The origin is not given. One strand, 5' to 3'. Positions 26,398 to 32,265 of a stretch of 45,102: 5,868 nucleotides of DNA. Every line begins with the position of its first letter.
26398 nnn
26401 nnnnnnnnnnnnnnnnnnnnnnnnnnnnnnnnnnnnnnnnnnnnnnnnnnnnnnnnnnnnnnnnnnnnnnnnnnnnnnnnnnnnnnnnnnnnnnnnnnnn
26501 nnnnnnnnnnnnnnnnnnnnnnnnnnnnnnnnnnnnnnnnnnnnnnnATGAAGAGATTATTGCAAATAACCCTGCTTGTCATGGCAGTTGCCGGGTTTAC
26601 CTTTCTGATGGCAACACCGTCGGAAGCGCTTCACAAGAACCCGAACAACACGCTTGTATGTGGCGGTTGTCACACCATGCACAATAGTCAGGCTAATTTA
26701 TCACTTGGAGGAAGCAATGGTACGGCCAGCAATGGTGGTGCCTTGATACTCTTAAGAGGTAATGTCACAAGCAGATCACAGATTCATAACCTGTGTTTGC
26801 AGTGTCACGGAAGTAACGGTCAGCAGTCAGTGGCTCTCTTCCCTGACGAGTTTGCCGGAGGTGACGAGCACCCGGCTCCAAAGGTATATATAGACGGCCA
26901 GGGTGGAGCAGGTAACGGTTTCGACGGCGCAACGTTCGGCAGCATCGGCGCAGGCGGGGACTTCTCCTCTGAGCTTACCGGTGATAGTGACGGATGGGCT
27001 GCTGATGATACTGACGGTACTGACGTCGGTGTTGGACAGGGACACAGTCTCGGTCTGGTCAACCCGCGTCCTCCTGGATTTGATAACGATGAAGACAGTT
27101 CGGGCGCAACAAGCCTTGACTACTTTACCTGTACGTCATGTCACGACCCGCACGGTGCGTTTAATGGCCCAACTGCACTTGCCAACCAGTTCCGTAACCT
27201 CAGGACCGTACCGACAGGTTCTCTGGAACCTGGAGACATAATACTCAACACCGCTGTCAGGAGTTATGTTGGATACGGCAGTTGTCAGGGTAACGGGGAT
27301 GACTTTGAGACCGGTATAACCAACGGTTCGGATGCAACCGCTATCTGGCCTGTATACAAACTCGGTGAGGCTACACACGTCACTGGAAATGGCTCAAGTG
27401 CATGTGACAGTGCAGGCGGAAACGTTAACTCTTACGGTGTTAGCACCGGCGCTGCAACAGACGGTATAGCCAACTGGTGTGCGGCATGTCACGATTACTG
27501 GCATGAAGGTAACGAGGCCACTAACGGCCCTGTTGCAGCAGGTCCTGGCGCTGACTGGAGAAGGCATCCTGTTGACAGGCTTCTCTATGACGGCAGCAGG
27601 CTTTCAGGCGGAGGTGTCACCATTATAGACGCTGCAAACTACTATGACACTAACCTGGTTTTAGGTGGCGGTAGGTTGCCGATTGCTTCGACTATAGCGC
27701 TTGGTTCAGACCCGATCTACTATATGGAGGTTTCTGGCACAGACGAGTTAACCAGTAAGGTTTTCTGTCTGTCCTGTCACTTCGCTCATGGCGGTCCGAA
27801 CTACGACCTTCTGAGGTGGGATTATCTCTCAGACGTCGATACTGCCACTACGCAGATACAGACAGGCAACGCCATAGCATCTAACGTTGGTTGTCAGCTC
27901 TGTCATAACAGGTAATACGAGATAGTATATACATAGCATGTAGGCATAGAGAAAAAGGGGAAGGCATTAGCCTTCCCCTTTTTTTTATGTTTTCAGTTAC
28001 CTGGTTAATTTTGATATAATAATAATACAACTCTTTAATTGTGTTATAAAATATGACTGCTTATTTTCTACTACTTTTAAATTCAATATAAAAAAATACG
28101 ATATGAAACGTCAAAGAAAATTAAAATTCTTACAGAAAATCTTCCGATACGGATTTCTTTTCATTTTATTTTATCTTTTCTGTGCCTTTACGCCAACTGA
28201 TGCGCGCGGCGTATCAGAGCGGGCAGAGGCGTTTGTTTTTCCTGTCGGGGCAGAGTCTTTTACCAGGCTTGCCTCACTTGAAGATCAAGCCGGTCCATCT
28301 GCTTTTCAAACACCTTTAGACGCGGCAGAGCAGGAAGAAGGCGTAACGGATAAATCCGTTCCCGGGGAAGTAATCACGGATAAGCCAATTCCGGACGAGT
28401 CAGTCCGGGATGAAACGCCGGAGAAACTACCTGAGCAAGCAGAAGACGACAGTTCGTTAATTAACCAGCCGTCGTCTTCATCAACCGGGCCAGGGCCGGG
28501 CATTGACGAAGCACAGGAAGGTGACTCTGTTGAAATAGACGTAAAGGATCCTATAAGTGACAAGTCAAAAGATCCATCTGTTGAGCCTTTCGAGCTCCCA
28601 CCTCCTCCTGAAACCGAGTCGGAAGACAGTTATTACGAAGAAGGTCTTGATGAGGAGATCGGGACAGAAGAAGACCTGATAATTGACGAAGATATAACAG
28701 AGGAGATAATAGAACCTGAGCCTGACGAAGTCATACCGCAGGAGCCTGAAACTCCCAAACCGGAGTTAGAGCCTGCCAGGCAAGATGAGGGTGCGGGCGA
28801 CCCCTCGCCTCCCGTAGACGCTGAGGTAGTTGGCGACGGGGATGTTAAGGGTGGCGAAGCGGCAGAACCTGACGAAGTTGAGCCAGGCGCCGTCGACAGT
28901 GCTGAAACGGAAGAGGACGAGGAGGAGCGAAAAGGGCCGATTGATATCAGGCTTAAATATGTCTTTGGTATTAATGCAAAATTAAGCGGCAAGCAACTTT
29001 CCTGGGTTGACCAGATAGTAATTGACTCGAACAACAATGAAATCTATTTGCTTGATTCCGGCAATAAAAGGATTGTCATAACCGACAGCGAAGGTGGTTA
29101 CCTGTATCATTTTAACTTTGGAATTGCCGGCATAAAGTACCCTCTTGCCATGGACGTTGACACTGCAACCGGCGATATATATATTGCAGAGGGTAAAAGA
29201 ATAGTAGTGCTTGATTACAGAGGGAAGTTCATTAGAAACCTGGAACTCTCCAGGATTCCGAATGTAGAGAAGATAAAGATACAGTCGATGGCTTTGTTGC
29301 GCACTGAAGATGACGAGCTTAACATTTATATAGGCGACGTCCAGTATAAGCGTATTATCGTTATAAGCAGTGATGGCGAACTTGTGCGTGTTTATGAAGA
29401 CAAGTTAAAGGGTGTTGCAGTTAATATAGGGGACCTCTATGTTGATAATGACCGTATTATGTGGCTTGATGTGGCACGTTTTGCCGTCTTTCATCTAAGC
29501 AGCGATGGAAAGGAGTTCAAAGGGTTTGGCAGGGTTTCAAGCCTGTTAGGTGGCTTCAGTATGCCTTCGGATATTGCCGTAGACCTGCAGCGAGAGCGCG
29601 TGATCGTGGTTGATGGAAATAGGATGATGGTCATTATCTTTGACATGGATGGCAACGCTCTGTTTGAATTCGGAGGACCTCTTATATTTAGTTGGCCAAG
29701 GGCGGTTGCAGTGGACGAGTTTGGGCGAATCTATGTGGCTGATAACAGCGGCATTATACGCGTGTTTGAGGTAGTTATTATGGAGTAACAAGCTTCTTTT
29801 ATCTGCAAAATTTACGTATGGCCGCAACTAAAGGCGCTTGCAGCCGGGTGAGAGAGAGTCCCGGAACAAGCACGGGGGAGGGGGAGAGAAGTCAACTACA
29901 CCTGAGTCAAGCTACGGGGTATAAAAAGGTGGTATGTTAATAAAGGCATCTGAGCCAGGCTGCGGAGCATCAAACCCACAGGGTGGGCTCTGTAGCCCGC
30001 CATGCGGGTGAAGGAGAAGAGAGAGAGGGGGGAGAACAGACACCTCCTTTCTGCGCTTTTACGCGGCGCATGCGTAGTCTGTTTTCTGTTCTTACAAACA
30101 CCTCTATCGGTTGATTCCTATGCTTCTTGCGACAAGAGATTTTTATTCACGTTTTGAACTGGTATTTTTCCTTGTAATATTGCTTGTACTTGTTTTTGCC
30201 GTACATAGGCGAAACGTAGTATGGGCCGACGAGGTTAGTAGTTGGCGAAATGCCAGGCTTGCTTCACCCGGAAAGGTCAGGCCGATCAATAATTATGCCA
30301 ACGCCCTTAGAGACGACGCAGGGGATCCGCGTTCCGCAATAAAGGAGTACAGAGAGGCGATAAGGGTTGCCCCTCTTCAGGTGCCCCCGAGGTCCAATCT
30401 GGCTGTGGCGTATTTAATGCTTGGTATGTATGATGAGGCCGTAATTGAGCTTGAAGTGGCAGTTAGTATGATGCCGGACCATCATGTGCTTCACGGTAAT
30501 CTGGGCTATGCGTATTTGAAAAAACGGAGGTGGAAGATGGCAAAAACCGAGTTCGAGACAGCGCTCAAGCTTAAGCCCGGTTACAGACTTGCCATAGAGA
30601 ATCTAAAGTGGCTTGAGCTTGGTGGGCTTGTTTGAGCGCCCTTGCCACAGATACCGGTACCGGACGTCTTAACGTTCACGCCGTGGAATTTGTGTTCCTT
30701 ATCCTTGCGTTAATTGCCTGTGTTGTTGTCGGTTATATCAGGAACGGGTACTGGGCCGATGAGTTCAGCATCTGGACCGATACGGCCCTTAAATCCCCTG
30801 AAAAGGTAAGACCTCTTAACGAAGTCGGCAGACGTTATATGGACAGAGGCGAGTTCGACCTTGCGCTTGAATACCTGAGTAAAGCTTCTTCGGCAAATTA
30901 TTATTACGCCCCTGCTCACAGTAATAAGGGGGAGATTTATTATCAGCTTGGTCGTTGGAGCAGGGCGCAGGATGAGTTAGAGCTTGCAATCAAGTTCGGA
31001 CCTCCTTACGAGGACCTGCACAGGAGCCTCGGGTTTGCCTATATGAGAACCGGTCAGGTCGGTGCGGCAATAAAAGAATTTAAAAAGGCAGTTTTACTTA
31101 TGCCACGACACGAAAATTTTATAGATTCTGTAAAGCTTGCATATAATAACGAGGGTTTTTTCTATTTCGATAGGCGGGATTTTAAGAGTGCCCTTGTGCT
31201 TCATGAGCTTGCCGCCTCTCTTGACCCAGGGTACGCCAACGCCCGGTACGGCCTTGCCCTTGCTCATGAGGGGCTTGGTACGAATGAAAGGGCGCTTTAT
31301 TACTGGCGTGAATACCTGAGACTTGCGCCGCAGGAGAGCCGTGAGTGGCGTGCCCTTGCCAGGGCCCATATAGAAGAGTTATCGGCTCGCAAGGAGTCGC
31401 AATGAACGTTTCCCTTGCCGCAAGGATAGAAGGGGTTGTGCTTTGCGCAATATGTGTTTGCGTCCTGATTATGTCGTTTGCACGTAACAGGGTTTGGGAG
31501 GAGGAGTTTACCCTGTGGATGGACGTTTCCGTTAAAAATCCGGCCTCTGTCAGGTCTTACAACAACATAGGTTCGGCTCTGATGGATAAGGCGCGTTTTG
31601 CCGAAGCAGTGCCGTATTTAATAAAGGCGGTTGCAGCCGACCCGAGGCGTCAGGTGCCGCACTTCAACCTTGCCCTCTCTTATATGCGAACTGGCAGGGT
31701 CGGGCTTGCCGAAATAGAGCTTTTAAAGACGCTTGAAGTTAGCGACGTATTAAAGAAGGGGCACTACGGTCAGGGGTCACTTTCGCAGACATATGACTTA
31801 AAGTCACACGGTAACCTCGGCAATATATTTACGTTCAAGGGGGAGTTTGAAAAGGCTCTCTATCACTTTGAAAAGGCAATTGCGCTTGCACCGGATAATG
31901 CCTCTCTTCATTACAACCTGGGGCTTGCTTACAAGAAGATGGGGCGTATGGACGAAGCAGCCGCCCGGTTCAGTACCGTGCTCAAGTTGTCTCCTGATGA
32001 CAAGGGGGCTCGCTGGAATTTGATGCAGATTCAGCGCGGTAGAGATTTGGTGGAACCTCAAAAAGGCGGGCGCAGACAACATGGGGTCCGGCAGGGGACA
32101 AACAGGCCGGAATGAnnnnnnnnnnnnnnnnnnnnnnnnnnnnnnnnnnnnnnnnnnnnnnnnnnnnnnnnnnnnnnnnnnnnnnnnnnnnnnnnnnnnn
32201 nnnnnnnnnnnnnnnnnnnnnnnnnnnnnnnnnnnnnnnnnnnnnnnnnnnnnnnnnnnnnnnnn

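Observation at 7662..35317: A 28-kb co-oriented island that looks like a complete cytochrome-nanowire production and export system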

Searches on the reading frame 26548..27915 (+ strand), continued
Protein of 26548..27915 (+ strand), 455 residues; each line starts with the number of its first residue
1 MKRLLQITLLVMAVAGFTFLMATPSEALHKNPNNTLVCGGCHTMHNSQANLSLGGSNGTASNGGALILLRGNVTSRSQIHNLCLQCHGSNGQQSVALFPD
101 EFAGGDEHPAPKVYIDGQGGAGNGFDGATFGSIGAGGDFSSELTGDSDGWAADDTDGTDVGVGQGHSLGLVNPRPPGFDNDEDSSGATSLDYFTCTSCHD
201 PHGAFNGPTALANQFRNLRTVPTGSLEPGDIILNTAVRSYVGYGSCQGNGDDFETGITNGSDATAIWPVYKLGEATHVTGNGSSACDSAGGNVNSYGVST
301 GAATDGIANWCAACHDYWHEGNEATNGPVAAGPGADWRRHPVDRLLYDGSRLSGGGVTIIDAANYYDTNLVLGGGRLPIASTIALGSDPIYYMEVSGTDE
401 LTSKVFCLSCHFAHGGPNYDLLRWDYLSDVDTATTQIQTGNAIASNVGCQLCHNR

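Call 58: list_cluster_members(proteins=[P0002, P0003, P0004, P0005, P0008, P0144, P0123])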
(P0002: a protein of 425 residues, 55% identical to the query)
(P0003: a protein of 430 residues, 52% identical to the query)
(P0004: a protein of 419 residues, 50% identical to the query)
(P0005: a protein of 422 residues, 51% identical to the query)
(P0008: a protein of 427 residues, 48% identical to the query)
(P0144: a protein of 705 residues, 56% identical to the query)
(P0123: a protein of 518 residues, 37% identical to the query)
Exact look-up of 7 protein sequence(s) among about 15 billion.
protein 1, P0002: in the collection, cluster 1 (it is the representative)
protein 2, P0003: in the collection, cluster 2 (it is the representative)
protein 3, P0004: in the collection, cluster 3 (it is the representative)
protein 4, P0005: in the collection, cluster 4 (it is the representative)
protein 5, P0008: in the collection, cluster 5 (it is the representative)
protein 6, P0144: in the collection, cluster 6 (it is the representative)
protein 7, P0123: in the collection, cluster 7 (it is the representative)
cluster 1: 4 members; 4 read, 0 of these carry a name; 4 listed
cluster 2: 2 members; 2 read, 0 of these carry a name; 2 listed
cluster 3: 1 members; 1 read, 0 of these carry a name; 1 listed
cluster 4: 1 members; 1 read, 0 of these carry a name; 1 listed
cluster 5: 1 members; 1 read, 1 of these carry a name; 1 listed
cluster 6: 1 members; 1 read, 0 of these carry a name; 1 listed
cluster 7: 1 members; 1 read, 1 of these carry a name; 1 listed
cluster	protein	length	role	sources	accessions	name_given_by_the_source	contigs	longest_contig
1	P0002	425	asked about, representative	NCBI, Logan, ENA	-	-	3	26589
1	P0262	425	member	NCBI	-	-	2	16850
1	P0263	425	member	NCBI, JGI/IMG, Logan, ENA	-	-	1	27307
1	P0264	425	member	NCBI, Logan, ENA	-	-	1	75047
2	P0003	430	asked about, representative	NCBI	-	-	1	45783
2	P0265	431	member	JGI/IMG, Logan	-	-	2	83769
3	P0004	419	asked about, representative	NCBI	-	-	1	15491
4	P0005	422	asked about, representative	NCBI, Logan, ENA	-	-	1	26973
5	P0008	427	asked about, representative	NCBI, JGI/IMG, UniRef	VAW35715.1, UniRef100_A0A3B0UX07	hypothetical protein MNBD_DELTA02-1168 [hydrothermal vent metagenome] | Doubled CXXCH motif domain-containing protein n=1 Tax=hydrothermal vent metagenome ...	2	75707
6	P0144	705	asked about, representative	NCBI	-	-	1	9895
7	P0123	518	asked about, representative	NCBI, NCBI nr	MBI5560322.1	MAG: peptidyl-prolyl cis-trans isomerase [Deltaproteobacteria bacterium] | peptidyl-prolyl cis-trans isomerase [Deltaproteobacteria bacterium]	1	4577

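Call 80: search_protein_representatives(protein=window:26548-27915:+)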
Query: 455 residues. Proteins with E-value up to 0.001 (for the whole library): 255; up to 1e-10: 81; up to 1e-30: 50. The best 150 are listed.
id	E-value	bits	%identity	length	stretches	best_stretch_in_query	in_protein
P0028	6.7e-93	328.8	51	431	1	10-455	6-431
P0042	1.7e-78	281.3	47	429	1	8-455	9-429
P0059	4.9e-73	263.3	47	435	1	2-455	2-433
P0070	7.3e-70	252.9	44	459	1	1-455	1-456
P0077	1.6e-68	248.5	48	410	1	1-455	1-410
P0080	2.0e-68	248.1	45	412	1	11-455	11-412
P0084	5.6e-68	246.6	41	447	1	6-455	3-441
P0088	9.9e-68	245.8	44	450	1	7-455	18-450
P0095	5.6e-67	243.4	47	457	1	7-455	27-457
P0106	5.0e-66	240.2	46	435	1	9-455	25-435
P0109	1.1e-65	239.1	47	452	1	9-455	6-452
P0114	1.8e-65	238.4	43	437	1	14-455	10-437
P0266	6.7e-64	233.2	48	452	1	4-455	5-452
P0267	7.9e-64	233.0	45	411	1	1-455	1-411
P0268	2.4e-63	231.3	48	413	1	66-455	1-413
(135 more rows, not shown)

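Call 85: find_related_loci(query=A1, collection=metagenome_contigs, flank=10000)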
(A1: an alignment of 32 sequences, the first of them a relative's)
Query A1 (455 aa) in metagenome_contigs; peptide patterns used: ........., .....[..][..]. (x = any residue, [..] = any of these).
600 stretches matched a pattern (row limit reached: there are more); 83 encode a relative of the query (tblastn E <= 1e-3); the best 80 are kept; 80 distinct loci.
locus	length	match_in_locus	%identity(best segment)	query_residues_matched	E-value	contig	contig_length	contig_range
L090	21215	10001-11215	43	1-455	5e-84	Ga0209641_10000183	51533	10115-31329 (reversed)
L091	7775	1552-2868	39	1-455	2e-75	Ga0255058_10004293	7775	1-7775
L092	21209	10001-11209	39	23-455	8e-71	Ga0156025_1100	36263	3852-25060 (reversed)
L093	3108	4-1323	37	1-455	1e-66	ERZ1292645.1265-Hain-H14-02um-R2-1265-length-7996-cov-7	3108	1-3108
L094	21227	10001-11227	37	20-455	8e-66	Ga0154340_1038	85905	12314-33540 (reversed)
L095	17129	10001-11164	38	1-455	1e-61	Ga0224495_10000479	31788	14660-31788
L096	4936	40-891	42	150-455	6e-59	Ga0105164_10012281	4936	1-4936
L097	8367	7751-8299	41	11-219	4e-33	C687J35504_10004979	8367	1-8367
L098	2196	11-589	41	266-455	6e-30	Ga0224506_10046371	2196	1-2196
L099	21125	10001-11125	27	6-453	1e-15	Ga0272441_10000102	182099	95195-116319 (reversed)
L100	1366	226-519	43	350-455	5e-16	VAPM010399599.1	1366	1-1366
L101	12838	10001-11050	27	38-454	1e-13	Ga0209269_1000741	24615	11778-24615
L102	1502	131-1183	25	1-455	5e-13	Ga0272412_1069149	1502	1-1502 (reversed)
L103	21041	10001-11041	25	4-455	4e-12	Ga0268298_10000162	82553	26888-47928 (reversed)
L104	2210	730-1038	36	306-454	1e-11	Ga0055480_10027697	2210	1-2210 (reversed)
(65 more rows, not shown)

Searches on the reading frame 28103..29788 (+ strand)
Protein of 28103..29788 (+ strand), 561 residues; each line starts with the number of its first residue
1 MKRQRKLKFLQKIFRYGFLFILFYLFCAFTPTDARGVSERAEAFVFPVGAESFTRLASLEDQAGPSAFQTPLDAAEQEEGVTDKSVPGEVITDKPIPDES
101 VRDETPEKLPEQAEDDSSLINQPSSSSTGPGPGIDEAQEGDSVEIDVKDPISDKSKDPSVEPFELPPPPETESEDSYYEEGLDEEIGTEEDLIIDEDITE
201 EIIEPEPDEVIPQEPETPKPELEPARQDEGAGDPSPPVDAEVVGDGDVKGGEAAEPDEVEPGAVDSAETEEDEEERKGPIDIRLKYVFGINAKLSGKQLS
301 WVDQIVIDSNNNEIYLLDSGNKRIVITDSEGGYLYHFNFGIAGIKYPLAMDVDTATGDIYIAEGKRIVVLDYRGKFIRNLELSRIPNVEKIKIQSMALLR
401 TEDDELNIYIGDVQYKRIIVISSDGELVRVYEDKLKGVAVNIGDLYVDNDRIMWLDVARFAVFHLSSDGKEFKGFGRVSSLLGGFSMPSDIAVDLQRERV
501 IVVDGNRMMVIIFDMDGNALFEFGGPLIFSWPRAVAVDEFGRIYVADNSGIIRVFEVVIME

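Call 5: search_protein_families(library=pfam, proteins=[window:28103-29788:+], max_evalue=0.01)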
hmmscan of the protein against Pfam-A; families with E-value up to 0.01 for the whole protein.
window:28103-29788:+ (561 aa): 3 families
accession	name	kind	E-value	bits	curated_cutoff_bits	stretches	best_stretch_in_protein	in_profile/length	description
PF01436.27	NHL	-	5.7e-11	42.3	20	0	485-511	1-26/28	NHL repeat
PF06739.17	SBBP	-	0.0033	17.8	20.5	0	523-546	6-29/38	Beta-propeller repeat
PF17170.10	DUF5128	-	0.0086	15.7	22.9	0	304-335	94-126/321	6-bladed beta-propeller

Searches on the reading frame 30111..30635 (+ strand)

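Call 5: search_protein_families(library=pfam, proteins=[window:30111-30635:+], max_evalue=0.01)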
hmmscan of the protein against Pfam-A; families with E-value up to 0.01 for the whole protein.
window:30111-30635:+ (174 aa): 14 families
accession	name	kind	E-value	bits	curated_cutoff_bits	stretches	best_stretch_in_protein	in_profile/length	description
PF07719.23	TPR_2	-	1.7e-15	56.2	27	2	128-157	4-33/34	Tetratricopeptide repeat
PF00515.34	TPR_1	-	1.1e-11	44.4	27.8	1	128-158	4-34/34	Tetratricopeptide repeat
PF13181.12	TPR_8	-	2.7e-10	40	25.7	1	128-157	4-33/34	Tetratricopeptide repeat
PF14559.12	TPR_19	-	1.8e-09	38.2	25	1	69-115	3-49/68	Tetratricopeptide repeat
PF13431.12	TPR_17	-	2.5e-08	34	24.4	1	80-111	2-33/34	Tetratricopeptide repeat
PF13424.12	TPR_12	-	2.9e-08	34.2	30.1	0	95-121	49-75/77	Tetratricopeptide repeat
PF13432.12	TPR_16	-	1.3e-07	32.4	32.7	1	69-118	9-58/65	Tetratricopeptide repeat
PF13428.12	TPR_14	-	2.9e-07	30.9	23.5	0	62-98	7-42/44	Tetratricopeptide repeat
PF13414.12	TPR_11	-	4e-07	30.1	26.8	1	75-105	12-42/42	TPR repeat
PF13174.12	TPR_6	-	3.7e-05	24.5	26.3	0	97-117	6-26/33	Tetratricopeptide repeat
PF13176.12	TPR_7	-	8.4e-05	22.8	27.9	0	128-146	2-20/36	Tetratricopeptide repeat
PF13371.12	TPR_9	-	0.0024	18.3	35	0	82-126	20-64/73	Tetratricopeptide repeat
PF24575.1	TPR_Slam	-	0.0026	18.6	35.2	0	61-102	50-92/104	Surface lipoprotein assembly modifier, N-terminal TPR repeats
PF13374.12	TPR_10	-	0.0027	18.1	27.5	0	95-119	6-30/42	Tetratricopeptide repeat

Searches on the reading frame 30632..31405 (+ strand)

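Call 5: search_protein_families(library=pfam, proteins=[window:30632-31405:+], max_evalue=0.01)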
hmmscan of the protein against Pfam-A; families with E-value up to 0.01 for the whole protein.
window:30632-31405:+ (257 aa): 19 families
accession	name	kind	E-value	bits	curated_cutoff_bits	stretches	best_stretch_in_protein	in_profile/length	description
PF07719.23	TPR_2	-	1.7e-20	71.8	27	2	129-160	3-34/34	Tetratricopeptide repeat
PF00515.34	TPR_1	-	9.7e-16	57.3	27.8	0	93-121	1-29/34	Tetratricopeptide repeat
PF13414.12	TPR_11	-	2.9e-14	52.9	26.8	2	100-141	1-42/42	TPR repeat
PF14559.12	TPR_19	-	8.4e-14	52.1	25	2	70-128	2-60/68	Tetratricopeptide repeat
PF13371.12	TPR_9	-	1.6e-11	44.5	35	0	178-242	5-67/73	Tetratricopeptide repeat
PF13181.12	TPR_8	-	1.8e-10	40.5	25.7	0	133-156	7-30/34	Tetratricopeptide repeat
PF13428.12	TPR_14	-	3.6e-10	39.9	23.5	0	203-244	2-43/44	Tetratricopeptide repeat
PF13432.12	TPR_16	-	8.9e-10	39.3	32.7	2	66-125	4-63/65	Tetratricopeptide repeat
PF13424.12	TPR_12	-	1.1e-09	38.7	30.1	1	63-122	7-67/77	Tetratricopeptide repeat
PF03704.23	BTAD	-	4.1e-06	27.6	22.1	1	95-153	64-122/146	Bacterial transcriptional activator domain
PF13431.12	TPR_17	-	7.3e-05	23.2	24.4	0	194-222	5-33/34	Tetratricopeptide repeat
PF13374.12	TPR_10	-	0.00036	20.9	27.5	0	170-194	4-28/42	Tetratricopeptide repeat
PF14863.12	Alkyl_sulf_dimr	-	0.00041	21.2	26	0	178-237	79-137/139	Alkyl sulfatase dimerisation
PF12895.13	ANAPC3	-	0.0017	19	27.2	0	181-247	2-67/82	Anaphase-promoting complex, cyclosome, subunit 3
PF13174.12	TPR_6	-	0.0019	19.2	26.3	0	204-234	2-32/33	Tetratricopeptide repeat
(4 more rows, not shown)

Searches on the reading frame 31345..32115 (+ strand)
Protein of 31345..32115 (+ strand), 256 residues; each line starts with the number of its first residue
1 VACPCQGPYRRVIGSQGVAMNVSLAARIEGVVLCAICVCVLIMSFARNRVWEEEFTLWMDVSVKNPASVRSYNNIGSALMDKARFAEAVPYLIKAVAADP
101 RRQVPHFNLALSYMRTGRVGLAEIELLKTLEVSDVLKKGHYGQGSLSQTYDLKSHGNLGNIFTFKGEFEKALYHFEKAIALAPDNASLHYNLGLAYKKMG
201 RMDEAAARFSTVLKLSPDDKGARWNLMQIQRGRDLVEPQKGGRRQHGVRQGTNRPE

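Call 5: search_protein_families(library=pfam, proteins=[window:31345-32115:+], max_evalue=0.01)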
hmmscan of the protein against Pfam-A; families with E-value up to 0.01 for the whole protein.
window:31345-32115:+ (256 aa): 19 families
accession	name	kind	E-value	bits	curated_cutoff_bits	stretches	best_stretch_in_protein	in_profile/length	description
PF00515.34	TPR_1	-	9.8e-25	85.8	27.8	3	153-185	2-34/34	Tetratricopeptide repeat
PF07719.23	TPR_2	-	2.3e-23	80.8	27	2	186-219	1-34/34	Tetratricopeptide repeat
PF13181.12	TPR_8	-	5.1e-22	76.5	25.7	3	186-219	1-34/34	Tetratricopeptide repeat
PF13414.12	TPR_11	-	5.3e-22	77.7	26.8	1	159-200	1-42/42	TPR repeat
PF13432.12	TPR_16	-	3e-16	60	32.7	3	164-219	9-64/65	Tetratricopeptide repeat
PF14559.12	TPR_19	-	4.3e-16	59.4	25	2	166-227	5-65/68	Tetratricopeptide repeat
PF13176.12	TPR_7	-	1e-15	56.8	27.9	2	189-220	2-33/36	Tetratricopeptide repeat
PF13424.12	TPR_12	-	1.4e-15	57.7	30.1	1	108-183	8-76/77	Tetratricopeptide repeat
PF13431.12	TPR_17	-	3.8e-14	52.1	24.4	1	175-205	2-32/34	Tetratricopeptide repeat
PF13374.12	TPR_10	-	1.7e-11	44.2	27.5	1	70-97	3-30/42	Tetratricopeptide repeat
PF13428.12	TPR_14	-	2.5e-09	37.3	23.5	0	188-228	3-43/44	Tetratricopeptide repeat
PF13371.12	TPR_9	-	7.7e-09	35.9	35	1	165-223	8-66/73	Tetratricopeptide repeat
PF13174.12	TPR_6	-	3.8e-07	30.8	26.3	1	190-218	4-32/33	Tetratricopeptide repeat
PF14561.12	TPR_20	-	9.5e-06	26.3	25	1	173-229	9-67/90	Tetratricopeptide repeat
PF03704.23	BTAD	-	1.3e-05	26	22.1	0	69-122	62-115/146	Bacterial transcriptional activator domain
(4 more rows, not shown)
